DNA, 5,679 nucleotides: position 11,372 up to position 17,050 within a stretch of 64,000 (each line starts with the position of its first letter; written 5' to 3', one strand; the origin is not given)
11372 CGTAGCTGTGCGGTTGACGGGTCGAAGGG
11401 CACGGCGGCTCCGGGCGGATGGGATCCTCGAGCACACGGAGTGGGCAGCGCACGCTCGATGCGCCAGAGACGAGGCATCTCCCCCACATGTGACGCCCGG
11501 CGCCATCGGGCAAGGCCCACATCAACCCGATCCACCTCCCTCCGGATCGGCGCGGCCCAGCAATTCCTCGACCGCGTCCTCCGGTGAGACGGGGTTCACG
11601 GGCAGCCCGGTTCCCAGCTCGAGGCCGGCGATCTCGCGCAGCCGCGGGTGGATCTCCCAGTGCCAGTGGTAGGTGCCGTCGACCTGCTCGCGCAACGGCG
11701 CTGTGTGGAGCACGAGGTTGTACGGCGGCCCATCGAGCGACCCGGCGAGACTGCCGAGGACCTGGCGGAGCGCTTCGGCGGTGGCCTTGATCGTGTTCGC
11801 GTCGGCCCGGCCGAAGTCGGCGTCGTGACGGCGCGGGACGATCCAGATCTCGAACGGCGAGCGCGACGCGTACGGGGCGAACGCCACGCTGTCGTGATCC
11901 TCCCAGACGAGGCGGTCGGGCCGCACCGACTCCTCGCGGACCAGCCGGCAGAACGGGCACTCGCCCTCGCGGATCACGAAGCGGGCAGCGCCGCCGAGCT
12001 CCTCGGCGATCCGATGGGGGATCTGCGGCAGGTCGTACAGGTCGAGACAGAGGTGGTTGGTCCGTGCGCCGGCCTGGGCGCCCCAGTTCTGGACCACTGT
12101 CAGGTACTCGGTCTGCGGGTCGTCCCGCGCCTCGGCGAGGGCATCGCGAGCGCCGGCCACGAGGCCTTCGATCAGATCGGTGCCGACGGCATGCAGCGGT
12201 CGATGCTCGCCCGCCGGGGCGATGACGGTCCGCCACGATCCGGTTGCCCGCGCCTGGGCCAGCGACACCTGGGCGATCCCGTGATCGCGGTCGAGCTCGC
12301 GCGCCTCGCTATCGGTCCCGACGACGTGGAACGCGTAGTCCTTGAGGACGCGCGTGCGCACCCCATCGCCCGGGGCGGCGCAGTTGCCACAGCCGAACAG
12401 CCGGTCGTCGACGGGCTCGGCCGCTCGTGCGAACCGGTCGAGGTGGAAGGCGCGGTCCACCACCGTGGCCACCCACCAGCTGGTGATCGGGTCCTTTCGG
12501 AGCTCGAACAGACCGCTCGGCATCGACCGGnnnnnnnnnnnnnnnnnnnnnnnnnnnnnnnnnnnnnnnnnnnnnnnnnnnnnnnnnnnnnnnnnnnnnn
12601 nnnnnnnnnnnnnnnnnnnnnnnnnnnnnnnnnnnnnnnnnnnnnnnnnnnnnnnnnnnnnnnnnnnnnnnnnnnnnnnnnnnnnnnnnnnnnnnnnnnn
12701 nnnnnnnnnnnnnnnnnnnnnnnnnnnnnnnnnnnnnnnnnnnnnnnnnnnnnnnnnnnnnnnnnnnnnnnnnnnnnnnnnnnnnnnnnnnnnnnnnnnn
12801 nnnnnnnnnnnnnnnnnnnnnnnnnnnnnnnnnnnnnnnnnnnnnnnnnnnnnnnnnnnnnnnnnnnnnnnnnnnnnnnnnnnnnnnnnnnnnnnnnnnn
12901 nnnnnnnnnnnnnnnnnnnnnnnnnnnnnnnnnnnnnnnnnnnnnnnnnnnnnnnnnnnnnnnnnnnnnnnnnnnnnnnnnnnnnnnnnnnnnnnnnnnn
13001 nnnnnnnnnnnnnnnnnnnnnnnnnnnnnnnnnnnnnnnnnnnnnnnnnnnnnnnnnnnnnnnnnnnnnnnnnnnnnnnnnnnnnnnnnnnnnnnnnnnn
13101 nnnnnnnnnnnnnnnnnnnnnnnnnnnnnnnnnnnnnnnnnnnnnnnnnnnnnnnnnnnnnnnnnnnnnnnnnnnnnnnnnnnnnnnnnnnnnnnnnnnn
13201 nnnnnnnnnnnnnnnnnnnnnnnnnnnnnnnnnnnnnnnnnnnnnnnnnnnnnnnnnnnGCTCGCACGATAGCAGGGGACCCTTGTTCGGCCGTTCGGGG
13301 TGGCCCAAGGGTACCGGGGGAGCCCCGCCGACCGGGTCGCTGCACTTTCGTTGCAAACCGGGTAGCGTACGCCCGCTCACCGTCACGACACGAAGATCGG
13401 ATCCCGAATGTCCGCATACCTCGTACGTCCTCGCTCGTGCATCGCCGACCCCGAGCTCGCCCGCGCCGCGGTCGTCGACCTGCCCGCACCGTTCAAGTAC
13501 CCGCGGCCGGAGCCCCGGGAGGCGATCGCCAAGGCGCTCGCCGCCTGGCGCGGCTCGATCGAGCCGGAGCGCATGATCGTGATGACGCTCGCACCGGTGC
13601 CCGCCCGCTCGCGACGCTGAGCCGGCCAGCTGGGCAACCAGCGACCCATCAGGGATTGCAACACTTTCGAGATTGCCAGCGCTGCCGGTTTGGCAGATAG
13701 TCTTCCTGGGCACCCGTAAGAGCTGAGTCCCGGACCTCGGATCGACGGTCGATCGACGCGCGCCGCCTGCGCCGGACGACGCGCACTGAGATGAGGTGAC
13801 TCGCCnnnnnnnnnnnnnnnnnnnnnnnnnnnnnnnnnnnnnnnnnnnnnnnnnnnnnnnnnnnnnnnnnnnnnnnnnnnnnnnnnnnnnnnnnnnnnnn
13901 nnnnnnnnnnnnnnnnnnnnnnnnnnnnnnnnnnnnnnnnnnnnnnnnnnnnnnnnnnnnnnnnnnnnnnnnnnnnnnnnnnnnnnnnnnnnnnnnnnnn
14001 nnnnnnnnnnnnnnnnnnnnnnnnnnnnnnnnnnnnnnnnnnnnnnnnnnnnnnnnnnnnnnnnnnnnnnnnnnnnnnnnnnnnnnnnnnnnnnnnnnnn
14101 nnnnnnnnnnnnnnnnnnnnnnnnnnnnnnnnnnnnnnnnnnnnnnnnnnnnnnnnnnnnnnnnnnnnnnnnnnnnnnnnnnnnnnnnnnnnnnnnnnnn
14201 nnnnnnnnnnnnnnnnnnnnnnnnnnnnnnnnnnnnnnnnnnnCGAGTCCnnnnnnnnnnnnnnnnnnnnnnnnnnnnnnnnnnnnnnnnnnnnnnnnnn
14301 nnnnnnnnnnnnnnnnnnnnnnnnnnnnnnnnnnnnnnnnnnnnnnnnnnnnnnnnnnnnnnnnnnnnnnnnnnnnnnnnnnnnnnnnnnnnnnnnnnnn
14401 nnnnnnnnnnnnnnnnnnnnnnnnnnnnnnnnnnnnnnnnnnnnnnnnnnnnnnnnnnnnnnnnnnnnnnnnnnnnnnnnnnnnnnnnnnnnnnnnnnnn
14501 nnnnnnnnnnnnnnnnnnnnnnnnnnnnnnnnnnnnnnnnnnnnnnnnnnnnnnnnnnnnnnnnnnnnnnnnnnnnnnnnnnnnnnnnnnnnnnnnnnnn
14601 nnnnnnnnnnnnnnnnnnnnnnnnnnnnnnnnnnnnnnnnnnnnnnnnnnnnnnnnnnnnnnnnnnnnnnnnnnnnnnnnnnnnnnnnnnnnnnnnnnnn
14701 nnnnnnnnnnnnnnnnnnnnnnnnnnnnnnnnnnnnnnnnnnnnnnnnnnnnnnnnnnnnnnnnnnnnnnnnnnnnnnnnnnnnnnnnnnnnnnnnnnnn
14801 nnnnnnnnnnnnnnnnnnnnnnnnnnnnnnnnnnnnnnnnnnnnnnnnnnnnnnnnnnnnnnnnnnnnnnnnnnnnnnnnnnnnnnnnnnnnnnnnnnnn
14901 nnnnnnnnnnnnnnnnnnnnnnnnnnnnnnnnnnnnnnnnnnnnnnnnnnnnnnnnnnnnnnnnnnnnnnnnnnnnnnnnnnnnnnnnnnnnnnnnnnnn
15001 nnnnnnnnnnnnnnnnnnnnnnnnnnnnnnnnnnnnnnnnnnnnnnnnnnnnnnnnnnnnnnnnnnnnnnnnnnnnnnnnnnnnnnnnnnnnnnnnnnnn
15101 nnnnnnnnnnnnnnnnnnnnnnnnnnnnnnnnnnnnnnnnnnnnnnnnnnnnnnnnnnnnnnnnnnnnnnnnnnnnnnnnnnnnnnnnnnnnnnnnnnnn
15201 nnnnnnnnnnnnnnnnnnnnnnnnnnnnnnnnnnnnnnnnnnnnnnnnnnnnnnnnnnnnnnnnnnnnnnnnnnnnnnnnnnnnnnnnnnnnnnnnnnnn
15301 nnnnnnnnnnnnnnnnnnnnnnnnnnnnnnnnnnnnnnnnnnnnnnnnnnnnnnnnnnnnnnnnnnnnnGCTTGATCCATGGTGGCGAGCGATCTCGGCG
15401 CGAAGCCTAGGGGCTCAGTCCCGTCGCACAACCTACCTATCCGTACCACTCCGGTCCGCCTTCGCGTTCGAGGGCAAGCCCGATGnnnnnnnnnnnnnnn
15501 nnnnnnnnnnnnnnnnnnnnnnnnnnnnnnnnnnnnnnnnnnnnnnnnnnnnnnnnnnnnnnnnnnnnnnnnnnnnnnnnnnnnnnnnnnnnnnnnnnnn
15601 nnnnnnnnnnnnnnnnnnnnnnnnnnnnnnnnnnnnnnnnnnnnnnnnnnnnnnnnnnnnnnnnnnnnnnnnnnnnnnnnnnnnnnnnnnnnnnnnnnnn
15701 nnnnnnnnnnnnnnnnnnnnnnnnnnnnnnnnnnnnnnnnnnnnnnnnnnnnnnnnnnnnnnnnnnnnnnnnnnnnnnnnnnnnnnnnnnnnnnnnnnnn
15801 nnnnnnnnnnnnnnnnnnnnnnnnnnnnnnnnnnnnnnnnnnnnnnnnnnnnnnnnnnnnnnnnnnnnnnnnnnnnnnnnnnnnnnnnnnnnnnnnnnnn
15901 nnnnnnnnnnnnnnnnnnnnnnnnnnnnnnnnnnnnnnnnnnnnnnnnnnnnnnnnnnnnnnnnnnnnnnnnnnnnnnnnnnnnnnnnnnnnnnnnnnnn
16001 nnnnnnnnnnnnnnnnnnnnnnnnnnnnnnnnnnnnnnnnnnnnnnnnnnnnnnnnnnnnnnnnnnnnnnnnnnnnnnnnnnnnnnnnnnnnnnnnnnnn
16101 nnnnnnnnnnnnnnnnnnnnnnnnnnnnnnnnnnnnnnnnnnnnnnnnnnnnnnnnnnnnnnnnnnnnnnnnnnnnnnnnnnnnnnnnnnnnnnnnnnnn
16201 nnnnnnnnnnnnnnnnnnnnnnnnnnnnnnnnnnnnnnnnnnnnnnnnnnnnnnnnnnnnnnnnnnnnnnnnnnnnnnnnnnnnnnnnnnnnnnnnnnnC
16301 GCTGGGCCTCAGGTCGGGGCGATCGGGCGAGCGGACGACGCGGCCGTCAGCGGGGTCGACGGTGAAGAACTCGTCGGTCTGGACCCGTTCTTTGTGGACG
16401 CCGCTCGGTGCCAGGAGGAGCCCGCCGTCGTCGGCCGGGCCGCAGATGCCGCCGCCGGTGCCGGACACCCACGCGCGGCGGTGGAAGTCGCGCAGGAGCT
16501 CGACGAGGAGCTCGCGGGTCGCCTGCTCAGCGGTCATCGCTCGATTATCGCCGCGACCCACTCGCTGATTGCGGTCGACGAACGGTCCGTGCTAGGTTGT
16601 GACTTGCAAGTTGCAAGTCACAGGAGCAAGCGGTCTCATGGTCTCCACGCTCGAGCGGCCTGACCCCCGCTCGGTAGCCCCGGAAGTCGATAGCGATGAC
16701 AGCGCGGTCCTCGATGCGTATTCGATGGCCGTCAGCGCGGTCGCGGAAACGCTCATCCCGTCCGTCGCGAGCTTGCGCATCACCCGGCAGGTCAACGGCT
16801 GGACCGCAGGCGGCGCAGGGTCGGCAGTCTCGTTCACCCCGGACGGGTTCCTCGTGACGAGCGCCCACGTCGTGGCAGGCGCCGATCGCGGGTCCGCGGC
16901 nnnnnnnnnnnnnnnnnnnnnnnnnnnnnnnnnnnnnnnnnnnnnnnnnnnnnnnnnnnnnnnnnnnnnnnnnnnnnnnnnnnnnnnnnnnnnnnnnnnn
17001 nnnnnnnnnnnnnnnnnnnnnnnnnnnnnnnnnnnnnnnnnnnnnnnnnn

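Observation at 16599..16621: Perfect 23-bp palindrome overlapping the 5' UTR of an HtrA-like protease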

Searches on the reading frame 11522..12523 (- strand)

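Call 11: search_protein_families(library=pfam, proteins=[window:11522-12523:-])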
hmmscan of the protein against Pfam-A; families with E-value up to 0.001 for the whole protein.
window:11522-12523:- (333 aa): 2 families
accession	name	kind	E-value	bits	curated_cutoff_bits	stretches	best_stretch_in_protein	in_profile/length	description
PF16268.10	DUF4921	-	1.4e-05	24.6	28.5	1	133-321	216-393/425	Domain of unknown function (DUF4921)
PF01230.28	HIT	-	0.00091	20.3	21.5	0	200-288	3-91/98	HIT domain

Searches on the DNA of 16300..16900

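Call 61: search_rna_families(source=window, start=16300, end=16900, threshold=evalue, max_evalue=1)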
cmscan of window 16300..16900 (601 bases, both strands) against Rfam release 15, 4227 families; matches with E-value up to 1: 0.
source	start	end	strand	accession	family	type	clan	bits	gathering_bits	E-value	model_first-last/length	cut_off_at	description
